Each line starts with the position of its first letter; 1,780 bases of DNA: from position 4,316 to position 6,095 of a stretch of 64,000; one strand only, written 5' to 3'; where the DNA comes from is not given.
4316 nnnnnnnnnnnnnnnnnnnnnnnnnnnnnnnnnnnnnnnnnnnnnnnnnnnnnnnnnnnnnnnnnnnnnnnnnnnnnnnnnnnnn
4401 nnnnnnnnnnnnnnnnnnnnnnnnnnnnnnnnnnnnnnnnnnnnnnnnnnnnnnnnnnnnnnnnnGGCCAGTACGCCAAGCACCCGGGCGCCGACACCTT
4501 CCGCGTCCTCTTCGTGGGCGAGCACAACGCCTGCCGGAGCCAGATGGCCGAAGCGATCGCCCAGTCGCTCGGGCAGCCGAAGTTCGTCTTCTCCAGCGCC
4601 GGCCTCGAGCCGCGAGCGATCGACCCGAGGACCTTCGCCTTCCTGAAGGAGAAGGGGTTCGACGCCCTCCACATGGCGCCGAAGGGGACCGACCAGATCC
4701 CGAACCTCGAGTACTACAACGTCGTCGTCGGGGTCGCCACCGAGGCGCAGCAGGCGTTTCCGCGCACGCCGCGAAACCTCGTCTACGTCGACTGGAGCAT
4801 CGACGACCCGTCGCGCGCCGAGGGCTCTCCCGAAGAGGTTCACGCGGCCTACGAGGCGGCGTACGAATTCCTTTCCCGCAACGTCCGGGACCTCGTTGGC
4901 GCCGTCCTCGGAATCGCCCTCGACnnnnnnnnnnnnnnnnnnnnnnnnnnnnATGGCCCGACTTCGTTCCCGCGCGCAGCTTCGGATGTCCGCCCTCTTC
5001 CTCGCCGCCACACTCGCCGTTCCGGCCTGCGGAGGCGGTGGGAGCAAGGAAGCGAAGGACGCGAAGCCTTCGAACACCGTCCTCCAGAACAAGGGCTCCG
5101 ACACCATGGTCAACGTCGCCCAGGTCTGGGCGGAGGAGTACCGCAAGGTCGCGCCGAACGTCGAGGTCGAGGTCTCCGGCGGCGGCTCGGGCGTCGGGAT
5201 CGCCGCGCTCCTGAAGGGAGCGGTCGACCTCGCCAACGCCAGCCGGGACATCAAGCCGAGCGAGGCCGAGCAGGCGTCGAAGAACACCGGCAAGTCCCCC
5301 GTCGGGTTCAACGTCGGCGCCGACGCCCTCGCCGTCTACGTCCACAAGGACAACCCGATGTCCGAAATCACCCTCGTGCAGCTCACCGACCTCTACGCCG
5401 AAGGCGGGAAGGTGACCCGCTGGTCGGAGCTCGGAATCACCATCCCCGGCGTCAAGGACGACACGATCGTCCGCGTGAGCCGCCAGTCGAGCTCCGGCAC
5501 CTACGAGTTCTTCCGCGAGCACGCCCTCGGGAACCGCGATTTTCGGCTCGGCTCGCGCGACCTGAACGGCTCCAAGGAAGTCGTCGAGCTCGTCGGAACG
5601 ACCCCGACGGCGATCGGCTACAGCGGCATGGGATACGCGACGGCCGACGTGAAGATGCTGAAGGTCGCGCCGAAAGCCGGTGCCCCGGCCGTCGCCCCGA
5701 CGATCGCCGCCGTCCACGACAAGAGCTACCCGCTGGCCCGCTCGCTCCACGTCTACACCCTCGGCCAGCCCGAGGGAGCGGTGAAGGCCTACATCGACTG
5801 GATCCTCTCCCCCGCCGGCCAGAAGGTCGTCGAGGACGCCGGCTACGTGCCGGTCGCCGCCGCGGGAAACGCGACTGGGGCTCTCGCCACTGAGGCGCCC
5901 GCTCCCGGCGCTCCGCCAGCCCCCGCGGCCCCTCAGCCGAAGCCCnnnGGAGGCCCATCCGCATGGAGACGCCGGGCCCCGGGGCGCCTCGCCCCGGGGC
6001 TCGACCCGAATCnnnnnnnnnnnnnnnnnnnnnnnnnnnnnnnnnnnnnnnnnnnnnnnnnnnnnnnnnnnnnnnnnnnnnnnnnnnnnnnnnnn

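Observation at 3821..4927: PhoU domain fused to a catalytically degenerate LMW-PTP/ArsC-like domain at the head of the pst operon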

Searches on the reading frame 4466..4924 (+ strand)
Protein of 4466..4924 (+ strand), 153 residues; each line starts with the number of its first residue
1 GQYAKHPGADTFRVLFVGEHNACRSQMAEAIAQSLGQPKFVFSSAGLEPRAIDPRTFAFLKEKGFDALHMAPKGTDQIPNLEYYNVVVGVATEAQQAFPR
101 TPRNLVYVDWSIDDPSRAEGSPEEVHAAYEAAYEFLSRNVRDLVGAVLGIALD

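Call 6: search_solved_structures(query=window:4466-4924:+, max_evalue=1, show_alignments=5)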
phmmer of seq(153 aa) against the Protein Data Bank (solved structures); distinct sequences matched with E-value up to 1: 23.
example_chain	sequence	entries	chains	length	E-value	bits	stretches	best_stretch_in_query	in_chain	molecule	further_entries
8p5n_A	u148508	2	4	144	4.2e-15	59.4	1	13-137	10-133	Low molecular weight phosphatase family protein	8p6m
1jl3_A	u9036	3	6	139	1.5e-13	54.4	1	15-140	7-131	ARSENATE REDUCTASE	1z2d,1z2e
2l17_A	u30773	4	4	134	3e-13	53.3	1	11-116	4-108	Arsenate reductase | Glutaredoxin arsenate reductase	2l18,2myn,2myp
2ipa_B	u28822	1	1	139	8.8e-13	51.8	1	14-140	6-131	Protein arsC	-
2l19_A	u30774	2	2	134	1.6e-12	51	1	11-116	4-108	Arsenate reductase | Glutaredoxin arsenate reductase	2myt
2myu_A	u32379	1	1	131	4e-12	49.7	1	13-116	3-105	Glutaredoxin arsenate reductase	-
1lk0_A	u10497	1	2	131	1.8e-09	41.1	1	13-121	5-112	arsenate reductase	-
2cd7_A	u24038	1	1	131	2.3e-09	40.7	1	13-121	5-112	PROTEIN ARSC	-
1ljl_A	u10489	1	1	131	3.5e-09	40.2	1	13-121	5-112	arsenate reductase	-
1rxe_A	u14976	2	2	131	1.9e-08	37.8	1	13-121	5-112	Arsenate reductase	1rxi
1jf8_A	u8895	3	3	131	2.6e-08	37.3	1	13-121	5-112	arsenate reductase | Protein arsC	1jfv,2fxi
1lju_A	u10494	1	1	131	6.5e-08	36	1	13-121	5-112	arsenate reductase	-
1y1l_A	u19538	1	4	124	6.5e-07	32.8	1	13-130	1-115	arsenate reductase (arsC)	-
3t38_A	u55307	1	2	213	3.3e-06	30.5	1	13-120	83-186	Arsenate Reductase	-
3rh0_A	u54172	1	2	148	5.6e-05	26.5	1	9-119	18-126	ARSENATE REDUCTASE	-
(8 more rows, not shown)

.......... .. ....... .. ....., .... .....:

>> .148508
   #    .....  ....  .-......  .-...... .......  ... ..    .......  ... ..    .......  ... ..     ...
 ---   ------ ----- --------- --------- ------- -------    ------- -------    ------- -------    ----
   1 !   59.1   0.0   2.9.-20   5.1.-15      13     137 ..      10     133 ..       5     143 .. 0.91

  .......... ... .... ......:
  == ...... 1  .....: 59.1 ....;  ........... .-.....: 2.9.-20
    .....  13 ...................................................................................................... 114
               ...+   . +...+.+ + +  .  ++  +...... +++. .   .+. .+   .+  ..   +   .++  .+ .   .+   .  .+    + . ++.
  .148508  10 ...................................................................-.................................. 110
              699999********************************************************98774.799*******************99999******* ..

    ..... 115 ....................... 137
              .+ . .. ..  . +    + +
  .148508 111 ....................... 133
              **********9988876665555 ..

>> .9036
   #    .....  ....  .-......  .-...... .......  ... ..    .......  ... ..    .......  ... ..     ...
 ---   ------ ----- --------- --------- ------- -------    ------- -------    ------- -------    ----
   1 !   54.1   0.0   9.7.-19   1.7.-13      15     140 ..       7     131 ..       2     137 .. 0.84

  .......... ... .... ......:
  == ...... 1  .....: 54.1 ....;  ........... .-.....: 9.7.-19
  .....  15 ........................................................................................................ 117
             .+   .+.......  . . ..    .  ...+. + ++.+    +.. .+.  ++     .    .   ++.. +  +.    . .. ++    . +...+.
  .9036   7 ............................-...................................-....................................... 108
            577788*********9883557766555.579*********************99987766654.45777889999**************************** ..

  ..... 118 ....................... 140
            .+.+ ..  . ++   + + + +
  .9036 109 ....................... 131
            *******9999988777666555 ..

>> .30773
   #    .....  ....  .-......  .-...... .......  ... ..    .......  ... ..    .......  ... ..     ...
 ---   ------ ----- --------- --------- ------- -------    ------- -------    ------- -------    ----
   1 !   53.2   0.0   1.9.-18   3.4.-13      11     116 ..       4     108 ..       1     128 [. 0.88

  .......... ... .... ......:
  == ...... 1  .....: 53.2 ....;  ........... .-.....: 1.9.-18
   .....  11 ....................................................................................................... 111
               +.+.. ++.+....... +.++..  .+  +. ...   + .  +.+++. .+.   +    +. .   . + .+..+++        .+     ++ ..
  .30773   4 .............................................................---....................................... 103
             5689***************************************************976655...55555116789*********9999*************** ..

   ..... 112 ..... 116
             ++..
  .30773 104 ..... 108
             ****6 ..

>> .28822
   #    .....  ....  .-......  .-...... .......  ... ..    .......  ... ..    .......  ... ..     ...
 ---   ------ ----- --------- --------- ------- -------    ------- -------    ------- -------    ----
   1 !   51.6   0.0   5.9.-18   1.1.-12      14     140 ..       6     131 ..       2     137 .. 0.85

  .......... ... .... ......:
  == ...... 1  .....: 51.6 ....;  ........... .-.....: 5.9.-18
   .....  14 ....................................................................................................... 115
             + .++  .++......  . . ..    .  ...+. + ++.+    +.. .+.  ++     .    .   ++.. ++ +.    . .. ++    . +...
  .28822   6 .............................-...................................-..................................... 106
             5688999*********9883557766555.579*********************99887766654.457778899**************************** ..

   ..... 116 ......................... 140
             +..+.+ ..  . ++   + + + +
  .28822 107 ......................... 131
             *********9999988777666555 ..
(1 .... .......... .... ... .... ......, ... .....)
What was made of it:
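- Synechocystis ArsC (2l17) reads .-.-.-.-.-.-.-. (call 6).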

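Call 54: find_homologous_proteins(query=window:4490-4924:+, max_evalue=0.00001)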
Query seq(145 aa) (145 aa): 200 proteins with E <= 0.00001 among 262 candidates; the best 120 are listed.
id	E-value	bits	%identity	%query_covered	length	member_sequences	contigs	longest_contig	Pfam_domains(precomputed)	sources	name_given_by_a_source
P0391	7.3e-84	297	93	100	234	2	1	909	PF01895.25,PF01451.28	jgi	jgi:protein-tyrosine-phosphatase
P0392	3.0e-78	279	88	100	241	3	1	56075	PF01895.25,PF01451.28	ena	-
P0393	1.0e-77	277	87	99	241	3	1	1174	PF01895.25,PF01451.28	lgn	-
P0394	8.4e-73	261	83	100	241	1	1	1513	PF01895.25,PF01451.28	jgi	jgi:protein-tyrosine-phosphatase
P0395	4.6e-70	252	79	97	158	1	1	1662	PF01451.28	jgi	jgi:arsenate reductase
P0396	5.1e-70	252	77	100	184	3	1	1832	PF01451.28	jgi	jgi:arsenate reductase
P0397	1.2e-69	251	75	100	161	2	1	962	PF01451.28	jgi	jgi:arsenate reductase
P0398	2.7e-69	250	77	100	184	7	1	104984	PF01451.28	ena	-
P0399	5.1e-69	249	77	100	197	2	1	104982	PF01451.28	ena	-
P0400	1.2e-68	247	76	100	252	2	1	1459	PF01895.25,PF01451.28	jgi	jgi:arsenate reductase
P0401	1.3e-68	247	77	100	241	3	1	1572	PF01895.25,PF01451.28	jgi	jgi:arsenate reductase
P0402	1.4e-68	247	77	100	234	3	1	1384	PF01895.25,PF01451.28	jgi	jgi:arsenate reductase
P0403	5.7e-67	242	74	100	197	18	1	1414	PF01451.28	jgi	jgi:arsenate reductase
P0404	2.1e-66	240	73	100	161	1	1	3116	PF01451.28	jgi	-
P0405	2.3e-66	240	73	100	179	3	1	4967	PF01451.28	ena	-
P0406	3.5e-66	239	75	100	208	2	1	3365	PF01451.28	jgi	jgi:arsenate reductase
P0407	1.1e-65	238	73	100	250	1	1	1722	PF01895.25,PF01451.28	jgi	jgi:protein-tyrosine-phosphatase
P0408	2.3e-65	237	73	100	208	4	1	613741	PF01451.28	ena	-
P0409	8.1e-65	235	73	100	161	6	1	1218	PF01451.28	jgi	jgi:arsenate reductase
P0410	3.4e-64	233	72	97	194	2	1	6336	PF01451.28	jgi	jgi:arsenate reductase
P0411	9.4e-64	232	86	85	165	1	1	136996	PF01451.28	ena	-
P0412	1.2e-63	231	72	100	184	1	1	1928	PF01451.28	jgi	-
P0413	2.7e-62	227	74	94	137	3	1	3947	PF01451.28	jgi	jgi:arsenate reductase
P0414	2.7e-62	227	70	100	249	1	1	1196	PF01895.25,PF01451.28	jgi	jgi:arsenate reductase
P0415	4.3e-62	226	68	100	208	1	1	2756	PF01451.28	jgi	jgi:arsenate reductase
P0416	1.6e-61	224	72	99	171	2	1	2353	PF01451.28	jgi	jgi:protein-tyrosine-phosphatase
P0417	8.9e-61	222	71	97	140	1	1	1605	PF01451.28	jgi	jgi:arsenate reductase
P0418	2.7e-60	220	70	99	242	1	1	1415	PF01895.25,PF01451.28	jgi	jgi:arsenate reductase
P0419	3.6e-59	217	70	100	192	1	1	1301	PF01451.28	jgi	jgi:arsenate reductase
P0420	2.2e-57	211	68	97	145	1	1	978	PF01451.28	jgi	jgi:arsenate reductase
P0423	1.2e-51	192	62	97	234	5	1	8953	PF01895.25,PF01451.28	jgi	jgi:protein-tyrosine-phosphatase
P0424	2.9e-51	191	64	97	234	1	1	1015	PF01895.25,PF01451.28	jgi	jgi:arsenate reductase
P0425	1.1e-50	189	59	100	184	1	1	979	PF01451.28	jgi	jgi:arsenate reductase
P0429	7.7e-49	183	59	97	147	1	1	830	PF01451.28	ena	-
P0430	4.0e-48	181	57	100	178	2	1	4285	PF01451.28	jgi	jgi:arsenate reductase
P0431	8.3e-47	177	57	100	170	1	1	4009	PF01451.28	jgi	jgi:protein-tyrosine-phosphatase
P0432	6.9e-46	174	56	96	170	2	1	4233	PF01451.28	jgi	jgi:arsenate reductase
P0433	1.3e-45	173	59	92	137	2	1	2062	PF01451.28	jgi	-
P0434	1.5e-45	173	53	100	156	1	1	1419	PF01451.28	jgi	jgi:arsenate reductase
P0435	2.3e-45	172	61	92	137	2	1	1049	PF01451.28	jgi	jgi:arsenate reductase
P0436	6.0e-43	164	54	97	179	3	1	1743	PF01451.28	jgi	jgi:protein-tyrosine-phosphatase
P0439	2.0e-39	153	54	100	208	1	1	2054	PF01451.28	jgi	-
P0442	3.5e-37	146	49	97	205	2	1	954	PF01451.28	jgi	jgi:arsenate reductase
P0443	4.9e-37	145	50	97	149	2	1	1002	PF01451.28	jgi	jgi:arsenate reductase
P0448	5.7e-16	77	37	94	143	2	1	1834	PF01451.28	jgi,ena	-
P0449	4.1e-15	74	35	91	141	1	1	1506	PF01451.28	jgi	jgi:arsenate reductase (thioredoxin)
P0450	4.2e-15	74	40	93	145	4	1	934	PF01451.28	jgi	jgi:arsenate reductase (thioredoxin)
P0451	9.9e-15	73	36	99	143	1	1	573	PF01451.28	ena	-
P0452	1.2e-14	73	36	94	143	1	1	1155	PF01451.28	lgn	-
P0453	1.2e-14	72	37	93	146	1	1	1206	PF01451.28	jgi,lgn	jgi:arsenate reductase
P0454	1.3e-14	72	32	91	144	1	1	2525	PF01451.28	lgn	-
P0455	1.4e-14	72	38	92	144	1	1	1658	PF01451.28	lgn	-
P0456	1.6e-14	72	35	91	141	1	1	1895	PF01451.28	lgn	-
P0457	1.8e-14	72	36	99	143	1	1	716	PF01451.28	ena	-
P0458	2.1e-14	72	38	94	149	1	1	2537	PF01451.28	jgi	jgi:arsenate reductase (thioredoxin)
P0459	2.2e-14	72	39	92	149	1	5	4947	PF01451.28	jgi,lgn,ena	jgi:arsenate reductase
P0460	3.8e-14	71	37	91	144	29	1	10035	PF01451.28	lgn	-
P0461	4.1e-14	71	40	77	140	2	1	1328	PF01451.28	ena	-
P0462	4.4e-14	71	36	98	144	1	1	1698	PF01451.28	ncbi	-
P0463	4.5e-14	71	35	91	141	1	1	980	PF01451.28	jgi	-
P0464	5.9e-14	70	39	92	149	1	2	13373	PF01451.28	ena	-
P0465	6.8e-14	70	36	97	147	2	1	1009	PF01451.28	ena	-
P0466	8.1e-14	70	38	92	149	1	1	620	PF01451.28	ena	-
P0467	8.8e-14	70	36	89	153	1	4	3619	PF01451.28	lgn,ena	-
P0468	1.1e-13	69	36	97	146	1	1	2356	PF01451.28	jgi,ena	-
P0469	1.1e-13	69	39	92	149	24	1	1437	PF01451.28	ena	-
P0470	1.4e-13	69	38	92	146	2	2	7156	PF01451.28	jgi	jgi:arsenate reductase (thioredoxin)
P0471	2.2e-13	68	34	89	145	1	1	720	PF01451.28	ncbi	-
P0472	2.3e-13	68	42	77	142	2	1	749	PF01451.28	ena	-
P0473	2.4e-13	68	43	77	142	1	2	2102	PF01451.28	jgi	-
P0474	2.7e-13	68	36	90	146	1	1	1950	PF01451.28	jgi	jgi:arsenate reductase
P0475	2.8e-13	68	34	91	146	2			PF01451.28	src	-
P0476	3.4e-13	68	37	93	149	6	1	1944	PF01451.28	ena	-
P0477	4.2e-13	68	38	93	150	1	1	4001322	PF01451.28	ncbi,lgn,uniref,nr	ncbi:arsenate reductase ArsC [Dinghuibacter silviterrae]|uniref:Arsenate reductase n=1 Tax=Dinghuiba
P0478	4.3e-13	67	38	79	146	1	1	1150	PF01451.28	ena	-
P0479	6.8e-13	67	38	91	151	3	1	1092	PF01451.28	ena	-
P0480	9.0e-13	66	41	77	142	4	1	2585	PF01451.28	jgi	-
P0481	9.9e-13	66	35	93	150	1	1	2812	PF01451.28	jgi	jgi:arsenate reductase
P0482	1.3e-12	66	38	77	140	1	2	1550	PF01451.28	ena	-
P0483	1.4e-12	66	36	93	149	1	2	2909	PF01451.28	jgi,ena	jgi:arsenate reductase (thioredoxin)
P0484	1.5e-12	66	71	39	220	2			PF01895.25,PF01451.28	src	-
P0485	1.5e-12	66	37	94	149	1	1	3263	PF01451.28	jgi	jgi:arsenate reductase (thioredoxin)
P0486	1.6e-12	66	34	91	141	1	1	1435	PF01451.28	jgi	-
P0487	1.7e-12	66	35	81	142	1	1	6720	PF01451.28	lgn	-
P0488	1.7e-12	66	38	83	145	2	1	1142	PF01451.28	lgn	-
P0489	1.7e-12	66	35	95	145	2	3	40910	PF01451.28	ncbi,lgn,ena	-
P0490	1.8e-12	66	34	91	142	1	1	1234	PF01451.28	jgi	-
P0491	1.8e-12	65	34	91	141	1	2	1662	PF01451.28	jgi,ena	-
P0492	2.0e-12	65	39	97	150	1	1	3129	PF01451.28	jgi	jgi:arsenate reductase (thioredoxin)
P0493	2.2e-12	65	36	91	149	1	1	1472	PF01451.28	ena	-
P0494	2.7e-12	65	39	77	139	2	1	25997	PF01451.28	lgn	-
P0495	3.1e-12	65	42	78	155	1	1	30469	PF01451.28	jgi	jgi:arsenate reductase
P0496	3.5e-12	65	37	77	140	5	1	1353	PF01451.28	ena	-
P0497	3.8e-12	64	38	97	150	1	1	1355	PF01451.28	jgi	jgi:arsenate reductase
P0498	3.9e-12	64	41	77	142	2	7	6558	PF01451.28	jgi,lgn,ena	jgi:arsenate reductase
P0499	3.9e-12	64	38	90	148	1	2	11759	PF01451.28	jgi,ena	jgi:arsenate reductase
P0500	4.2e-12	64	36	88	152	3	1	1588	PF01451.28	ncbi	-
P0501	6.1e-12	64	33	92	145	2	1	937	PF01451.28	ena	-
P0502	7.5e-12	63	33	91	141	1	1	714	PF01451.28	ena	-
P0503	7.5e-12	63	36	92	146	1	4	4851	PF01451.28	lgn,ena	-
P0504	7.7e-12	63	31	95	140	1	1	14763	PF01451.28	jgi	jgi:arsenate reductase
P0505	8.7e-12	63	34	92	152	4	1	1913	PF01451.28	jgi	jgi:arsenate reductase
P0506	1.4e-11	63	39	77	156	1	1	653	PF01451.28,PF02302.23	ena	-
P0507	1.5e-11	62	39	77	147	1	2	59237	PF01451.28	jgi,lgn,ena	-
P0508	1.8e-11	62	34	97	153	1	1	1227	PF01451.28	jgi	jgi:arsenate reductase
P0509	2.0e-11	62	33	90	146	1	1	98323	PF01451.28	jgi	-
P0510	3.0e-11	62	32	93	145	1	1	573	PF01451.28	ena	-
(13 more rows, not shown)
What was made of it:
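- The nearest free relatives are active Trx-type ArsC at 40% identity or less (call 54).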

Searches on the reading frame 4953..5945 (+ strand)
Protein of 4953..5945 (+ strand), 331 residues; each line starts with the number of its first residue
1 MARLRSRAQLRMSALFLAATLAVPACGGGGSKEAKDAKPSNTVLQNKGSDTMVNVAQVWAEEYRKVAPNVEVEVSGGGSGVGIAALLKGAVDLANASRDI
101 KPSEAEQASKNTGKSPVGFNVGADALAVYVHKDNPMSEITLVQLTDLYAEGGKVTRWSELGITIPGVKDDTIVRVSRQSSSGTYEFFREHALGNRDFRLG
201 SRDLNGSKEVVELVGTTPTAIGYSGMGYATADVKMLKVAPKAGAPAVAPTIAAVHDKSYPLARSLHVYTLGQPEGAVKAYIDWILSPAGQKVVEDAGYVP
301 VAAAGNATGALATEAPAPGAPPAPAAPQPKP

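Call 15: search_protein_families(library=pfam, proteins=[window:4953-5945:+], max_evalue=0.001)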
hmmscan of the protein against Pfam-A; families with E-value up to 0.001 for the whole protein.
window:4953-5945:+ (331 aa): 4 families
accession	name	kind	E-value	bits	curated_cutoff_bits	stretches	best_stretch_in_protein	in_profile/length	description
PF12849.12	PBP_like_2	-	1.1e-38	134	27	1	42-287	8-266/267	PBP superfamily domain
PF12727.12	PBP_like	-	1.7e-08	34.3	27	1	60-233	1-158/193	PBP superfamily domain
PF13531.11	SBP_bac_11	-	1.1e-06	29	25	1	58-298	15-226/227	Bacterial extracellular solute-binding protein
PF01547.30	SBP_bac_1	-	0.00017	22.1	26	0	57-97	11-48/307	Bacterial extracellular solute-binding protein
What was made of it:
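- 4953..5948 (+): pstS (phosphate-binding protein, PstS family). PF12849 (call 15).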

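Call 52: search_protein_families(library=ncbifam, proteins=[window:4953-5945:+], max_evalue=1e-10)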
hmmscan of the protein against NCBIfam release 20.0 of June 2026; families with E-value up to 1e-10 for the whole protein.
window:4953-5945:+ (331 aa): 2 families
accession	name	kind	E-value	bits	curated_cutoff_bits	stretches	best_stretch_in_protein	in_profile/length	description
TIGR02136.1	ptsS_2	subfamily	2.3e-68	230.5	206.6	1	12-301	11-295/295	phosphate ABC transporter substrate-binding protein PstS family protein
TIGR00975.1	3a0107s03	equivalog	2e-16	60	205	1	45-254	2-225/315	phosphate ABC transporter substrate-binding protein PstS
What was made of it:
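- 4953..5948 (+): TIGR02136 at 230.5 bits, above the 206.6 cutoff (call 52).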
